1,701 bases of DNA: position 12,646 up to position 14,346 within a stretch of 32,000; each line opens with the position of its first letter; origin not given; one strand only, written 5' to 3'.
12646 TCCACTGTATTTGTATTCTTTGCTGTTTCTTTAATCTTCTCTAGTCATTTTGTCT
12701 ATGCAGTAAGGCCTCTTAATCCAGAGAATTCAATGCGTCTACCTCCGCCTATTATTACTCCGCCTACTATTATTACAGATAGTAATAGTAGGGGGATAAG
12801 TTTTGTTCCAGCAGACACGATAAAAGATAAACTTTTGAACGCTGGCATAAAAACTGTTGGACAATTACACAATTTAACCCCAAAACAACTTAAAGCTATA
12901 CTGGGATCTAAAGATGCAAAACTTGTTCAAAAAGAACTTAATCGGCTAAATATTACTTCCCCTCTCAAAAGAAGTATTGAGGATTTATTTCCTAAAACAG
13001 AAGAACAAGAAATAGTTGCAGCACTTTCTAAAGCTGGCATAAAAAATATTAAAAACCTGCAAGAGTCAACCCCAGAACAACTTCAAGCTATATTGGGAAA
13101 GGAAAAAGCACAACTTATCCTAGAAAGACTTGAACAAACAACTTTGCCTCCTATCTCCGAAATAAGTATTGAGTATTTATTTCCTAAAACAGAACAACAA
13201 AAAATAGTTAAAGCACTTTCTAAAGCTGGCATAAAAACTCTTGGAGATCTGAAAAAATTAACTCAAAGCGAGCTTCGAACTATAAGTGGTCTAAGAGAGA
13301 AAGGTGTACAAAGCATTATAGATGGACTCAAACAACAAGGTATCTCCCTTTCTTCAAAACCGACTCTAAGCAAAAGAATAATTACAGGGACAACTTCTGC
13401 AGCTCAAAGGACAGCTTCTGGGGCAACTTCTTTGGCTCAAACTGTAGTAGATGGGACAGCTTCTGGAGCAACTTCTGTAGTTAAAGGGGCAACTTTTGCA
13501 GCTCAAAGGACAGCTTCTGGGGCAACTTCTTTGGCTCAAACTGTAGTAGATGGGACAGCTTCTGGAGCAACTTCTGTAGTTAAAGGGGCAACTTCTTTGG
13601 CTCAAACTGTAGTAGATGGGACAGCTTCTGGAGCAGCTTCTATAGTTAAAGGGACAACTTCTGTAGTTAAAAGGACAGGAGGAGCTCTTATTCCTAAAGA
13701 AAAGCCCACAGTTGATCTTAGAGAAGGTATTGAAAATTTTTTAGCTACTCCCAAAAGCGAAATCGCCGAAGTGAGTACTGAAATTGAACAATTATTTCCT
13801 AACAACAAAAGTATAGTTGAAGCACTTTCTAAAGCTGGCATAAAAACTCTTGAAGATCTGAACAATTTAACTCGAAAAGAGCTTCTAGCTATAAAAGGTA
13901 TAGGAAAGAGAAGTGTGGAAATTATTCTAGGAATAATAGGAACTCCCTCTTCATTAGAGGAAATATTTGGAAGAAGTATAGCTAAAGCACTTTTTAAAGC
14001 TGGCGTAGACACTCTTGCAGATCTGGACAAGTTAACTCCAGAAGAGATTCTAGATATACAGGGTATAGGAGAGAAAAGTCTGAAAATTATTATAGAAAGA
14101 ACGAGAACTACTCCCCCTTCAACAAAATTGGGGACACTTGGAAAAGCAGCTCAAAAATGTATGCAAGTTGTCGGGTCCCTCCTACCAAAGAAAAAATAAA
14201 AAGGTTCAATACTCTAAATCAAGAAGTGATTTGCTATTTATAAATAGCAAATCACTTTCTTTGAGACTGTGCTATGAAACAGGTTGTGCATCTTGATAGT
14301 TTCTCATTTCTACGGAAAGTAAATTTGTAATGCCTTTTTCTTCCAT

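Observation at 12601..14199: Array of RNA-polymerase-alphaCTD-like HhH modules on a protein predicted to leave the cytoplasm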

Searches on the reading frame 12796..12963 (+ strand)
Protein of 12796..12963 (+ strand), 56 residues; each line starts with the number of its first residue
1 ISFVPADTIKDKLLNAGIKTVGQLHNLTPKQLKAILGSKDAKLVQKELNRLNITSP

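Call 23: search_solved_structures(query=A1, max_evalue=1, show_alignments=3)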
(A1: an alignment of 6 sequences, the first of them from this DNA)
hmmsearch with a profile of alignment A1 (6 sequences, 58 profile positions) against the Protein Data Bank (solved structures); distinct sequences matched with E-value up to 1: 88 (the best 60 are shown).
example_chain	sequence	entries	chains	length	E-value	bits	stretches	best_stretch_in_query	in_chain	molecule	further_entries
1z3e_B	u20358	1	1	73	3.6e-06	30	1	14-56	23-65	DNA-directed RNA polymerase alpha chain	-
3ihq_B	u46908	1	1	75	4.1e-06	29.9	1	14-56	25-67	DNA-directed RNA polymerase subunit alpha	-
3gfk_B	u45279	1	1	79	4.6e-06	29.7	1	14-56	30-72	DNA-directed RNA polymerase subunit alpha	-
6wvj_A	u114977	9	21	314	3.7e-05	26.8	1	15-56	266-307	DNA-directed RNA polymerase subunit alpha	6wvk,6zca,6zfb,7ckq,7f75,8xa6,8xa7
8i23_A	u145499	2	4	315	4.4e-05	26.5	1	15-57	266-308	DNA-directed RNA polymerase subunit alpha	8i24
7l7b_A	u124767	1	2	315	6.3e-05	26.1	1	15-56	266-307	DNA-directed RNA polymerase subunit alpha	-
1doq_A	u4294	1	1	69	8.4e-05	25.7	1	12-56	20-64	RNA POLYMERASE ALPHA SUBUNIT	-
4mq9_A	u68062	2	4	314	0.00014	24.9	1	13-56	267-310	DNA-directed RNA polymerase subunit alpha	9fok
1iw7_A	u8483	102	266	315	0.00014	24.9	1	13-56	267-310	RNA polymerase alpha subunit | DNA-directed RNA polymerase alpha chain | DNA-directed RNA polymerase subunit alpha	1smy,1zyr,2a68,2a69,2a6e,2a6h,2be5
8dkc_A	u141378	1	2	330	0.00023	24.3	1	15-57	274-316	DNA-directed RNA polymerase subunit alpha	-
8syi_A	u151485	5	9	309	0.0003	23.9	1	15-57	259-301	DNA-directed RNA polymerase subunit alpha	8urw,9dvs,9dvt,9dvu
1hqm_A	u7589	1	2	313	0.00032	23.8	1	13-55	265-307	DNA-directed RNA polymerase subunit alpha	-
1i6v_A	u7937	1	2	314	0.00032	23.8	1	13-55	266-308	DNA-DIRECTED RNA POLYMERASE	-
5tjg_A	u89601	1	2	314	0.00035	23.7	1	13-55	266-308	DNA-directed RNA polymerase subunit alpha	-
1l9u_A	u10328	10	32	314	0.00035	23.7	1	13-55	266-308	RNA POLYMERASE, ALPHA SUBUNIT | DNA-directed RNA polymerase alpha chain | DNA-directed RNA polymerase subunit alpha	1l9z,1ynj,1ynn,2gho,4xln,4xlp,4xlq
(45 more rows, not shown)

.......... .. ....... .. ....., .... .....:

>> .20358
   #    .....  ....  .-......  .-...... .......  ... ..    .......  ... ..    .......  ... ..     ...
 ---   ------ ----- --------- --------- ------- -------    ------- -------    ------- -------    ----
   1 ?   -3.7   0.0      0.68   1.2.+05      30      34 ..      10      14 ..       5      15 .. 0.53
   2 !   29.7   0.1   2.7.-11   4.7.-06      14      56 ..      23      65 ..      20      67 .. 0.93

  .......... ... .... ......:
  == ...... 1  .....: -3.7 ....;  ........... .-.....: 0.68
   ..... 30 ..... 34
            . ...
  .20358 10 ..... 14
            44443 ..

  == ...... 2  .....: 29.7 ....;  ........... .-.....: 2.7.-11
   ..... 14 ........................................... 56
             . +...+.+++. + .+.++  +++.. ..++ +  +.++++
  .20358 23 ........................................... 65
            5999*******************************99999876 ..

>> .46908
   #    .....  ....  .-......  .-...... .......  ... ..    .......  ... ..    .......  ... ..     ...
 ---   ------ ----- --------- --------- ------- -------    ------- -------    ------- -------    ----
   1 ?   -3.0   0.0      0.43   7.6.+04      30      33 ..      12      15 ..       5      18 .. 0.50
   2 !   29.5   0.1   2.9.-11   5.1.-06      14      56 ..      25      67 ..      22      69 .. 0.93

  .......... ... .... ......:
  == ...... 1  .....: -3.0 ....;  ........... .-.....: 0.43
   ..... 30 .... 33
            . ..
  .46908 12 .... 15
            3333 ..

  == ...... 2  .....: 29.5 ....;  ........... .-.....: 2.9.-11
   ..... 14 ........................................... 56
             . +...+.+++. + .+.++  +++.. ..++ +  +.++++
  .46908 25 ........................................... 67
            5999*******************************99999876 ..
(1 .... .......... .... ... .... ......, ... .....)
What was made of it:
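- On RNA polymerase alpha subunit (RpoA): The R265/N268 equivalents are T/D, E/A, K/K, S/E, S/K in modules 1-5 (ungapped extension of the HMMER alignment in call 23).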

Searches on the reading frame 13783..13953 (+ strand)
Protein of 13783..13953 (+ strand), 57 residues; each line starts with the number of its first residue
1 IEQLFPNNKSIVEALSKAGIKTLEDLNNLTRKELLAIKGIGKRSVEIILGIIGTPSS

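Call 86: search_solved_structures(query=A5, max_evalue=0.1, show_alignments=1)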
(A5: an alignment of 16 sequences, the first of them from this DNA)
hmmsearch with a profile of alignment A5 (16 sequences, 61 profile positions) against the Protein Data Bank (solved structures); distinct sequences matched with E-value up to 0.1: 98 (the best 60 are shown).
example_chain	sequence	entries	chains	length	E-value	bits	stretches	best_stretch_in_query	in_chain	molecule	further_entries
1doq_A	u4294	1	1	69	1.9e-08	37.3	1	15-60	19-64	RNA POLYMERASE ALPHA SUBUNIT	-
4mq9_A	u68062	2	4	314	5.6e-08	35.8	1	16-60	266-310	DNA-directed RNA polymerase subunit alpha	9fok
1iw7_A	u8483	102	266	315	5.7e-08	35.7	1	16-60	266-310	RNA polymerase alpha subunit | DNA-directed RNA polymerase alpha chain | DNA-directed RNA polymerase subunit alpha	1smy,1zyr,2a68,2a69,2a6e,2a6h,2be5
1z3e_B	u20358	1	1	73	6.5e-08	35.6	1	18-59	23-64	DNA-directed RNA polymerase alpha chain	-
3ihq_B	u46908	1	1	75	6.9e-08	35.5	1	18-59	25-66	DNA-directed RNA polymerase subunit alpha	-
3gfk_B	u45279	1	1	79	7.6e-08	35.3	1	18-59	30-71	DNA-directed RNA polymerase subunit alpha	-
1hqm_A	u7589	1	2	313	4.4e-07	32.9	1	16-59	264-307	DNA-directed RNA polymerase subunit alpha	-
1i6v_A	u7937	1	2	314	4.4e-07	32.9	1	16-59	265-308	DNA-DIRECTED RNA POLYMERASE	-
1l9u_A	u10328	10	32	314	4.6e-07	32.8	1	16-59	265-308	RNA POLYMERASE, ALPHA SUBUNIT | DNA-directed RNA polymerase alpha chain | DNA-directed RNA polymerase subunit alpha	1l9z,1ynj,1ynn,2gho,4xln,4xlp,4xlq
5tjg_A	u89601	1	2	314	4.6e-07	32.8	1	16-59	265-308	DNA-directed RNA polymerase subunit alpha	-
6wvj_A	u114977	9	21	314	8.6e-07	32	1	18-59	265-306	DNA-directed RNA polymerase subunit alpha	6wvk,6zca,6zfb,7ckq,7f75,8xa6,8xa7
7l7b_A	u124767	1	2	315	3.8e-06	29.9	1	18-59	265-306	DNA-directed RNA polymerase subunit alpha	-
4oir_A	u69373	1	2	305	5e-06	29.5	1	16-55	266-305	DNA-directed RNA polymerase subunit alpha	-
4r58_A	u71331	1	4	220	1.5e-05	28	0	19-34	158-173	Leucine Rich Repeat protein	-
5vi8_T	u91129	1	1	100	2.4e-05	27.4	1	18-59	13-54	DNA-directed RNA polymerase subunit alpha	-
8dfk_A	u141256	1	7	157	2.6e-05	27.2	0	31-53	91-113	ComE operon protein 1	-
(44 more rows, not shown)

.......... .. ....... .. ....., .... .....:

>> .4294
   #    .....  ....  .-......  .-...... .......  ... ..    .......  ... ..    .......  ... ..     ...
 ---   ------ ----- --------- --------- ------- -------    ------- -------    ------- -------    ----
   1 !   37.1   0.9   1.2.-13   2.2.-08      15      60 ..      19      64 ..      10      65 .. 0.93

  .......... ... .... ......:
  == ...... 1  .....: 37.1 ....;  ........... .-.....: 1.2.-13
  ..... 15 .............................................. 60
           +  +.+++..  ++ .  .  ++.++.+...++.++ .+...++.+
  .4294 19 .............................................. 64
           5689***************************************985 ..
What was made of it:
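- The ComEA structure 8dfk appears in the profile hits at E 2.6e-5 (call 86).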

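Call 87: search_protein_families(library=pfam, alignment_id=A5, max_evalue=0.01)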
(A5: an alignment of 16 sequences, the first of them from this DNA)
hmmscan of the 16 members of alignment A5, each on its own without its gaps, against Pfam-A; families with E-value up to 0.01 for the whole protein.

A. member 1, seq(57 aa): 4 families
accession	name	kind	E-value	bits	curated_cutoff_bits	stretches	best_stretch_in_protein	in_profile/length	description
PF03118.21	RNA_pol_A_CTD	-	6.3e-08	32.7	23.8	1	13-48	26-61/67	Bacterial RNA polymerase, alpha chain C terminal domain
PF14520.12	HHH_5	-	3e-07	31.2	27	1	9-46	12-49/57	Helix-hairpin-helix domain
PF00633.29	HHH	-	0.00067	19.8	24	1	22-49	1-28/30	Helix-hairpin-helix motif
PF22993.4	SAM_EPH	-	0.0024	18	27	1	12-37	20-45/60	Ephrin receptor 1 SAM domain-like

B. families by the number of members that match (of 16 scanned): 12 families
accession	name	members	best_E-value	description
PF14520.12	HHH_5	15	3.9e-11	Helix-hairpin-helix domain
PF03118.21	RNA_pol_A_CTD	13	4.3e-09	Bacterial RNA polymerase, alpha chain C terminal domain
PF00633.29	HHH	7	2e-07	Helix-hairpin-helix motif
PF21999.2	IMS_HHH_1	6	2.2e-05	DNA polymerase-iota, thumb domain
PF12826.13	HHH_2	6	0.00047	Helix-hairpin-helix motif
PF22993.4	SAM_EPH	4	8.4e-07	Ephrin receptor 1 SAM domain-like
PF14716.13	HHH_8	4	0.00021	Helix-hairpin-helix domain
PF24718.1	HTH_73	2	0.0013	HTH-like domain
PF21794.3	RAD51D_N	1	0.00051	RAD51D, N-terminal domain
PF12836.13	HHH_3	1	0.00062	Helix-hairpin-helix motif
PF14493.12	HTH_40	1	0.0069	Helix-turn-helix domain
PF04994.19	TfoX_C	1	0.0081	TfoX C-terminal domain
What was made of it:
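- On alphaCTD-like (HhH)2 domain (Pfam PF03118 / HHH_5), at the domain level: 13 of 16 family modules hit PF03118 individually (call 87).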

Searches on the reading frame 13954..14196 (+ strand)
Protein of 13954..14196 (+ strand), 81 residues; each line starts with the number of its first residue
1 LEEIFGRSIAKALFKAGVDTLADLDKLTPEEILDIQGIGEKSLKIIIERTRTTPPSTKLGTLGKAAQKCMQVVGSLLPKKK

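Call 96: find_homologous_proteins(query=A6, max_evalue=0.01)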
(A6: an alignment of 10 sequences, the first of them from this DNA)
Query A6 (10 sequences): 847 candidates shared short words with the query, none scored E <= 0.01.
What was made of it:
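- Tried and rejected: A profile of module plus tail (A6) returned no hit in the word-indexed database, not even the known members, so this null says nothing (call 96).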
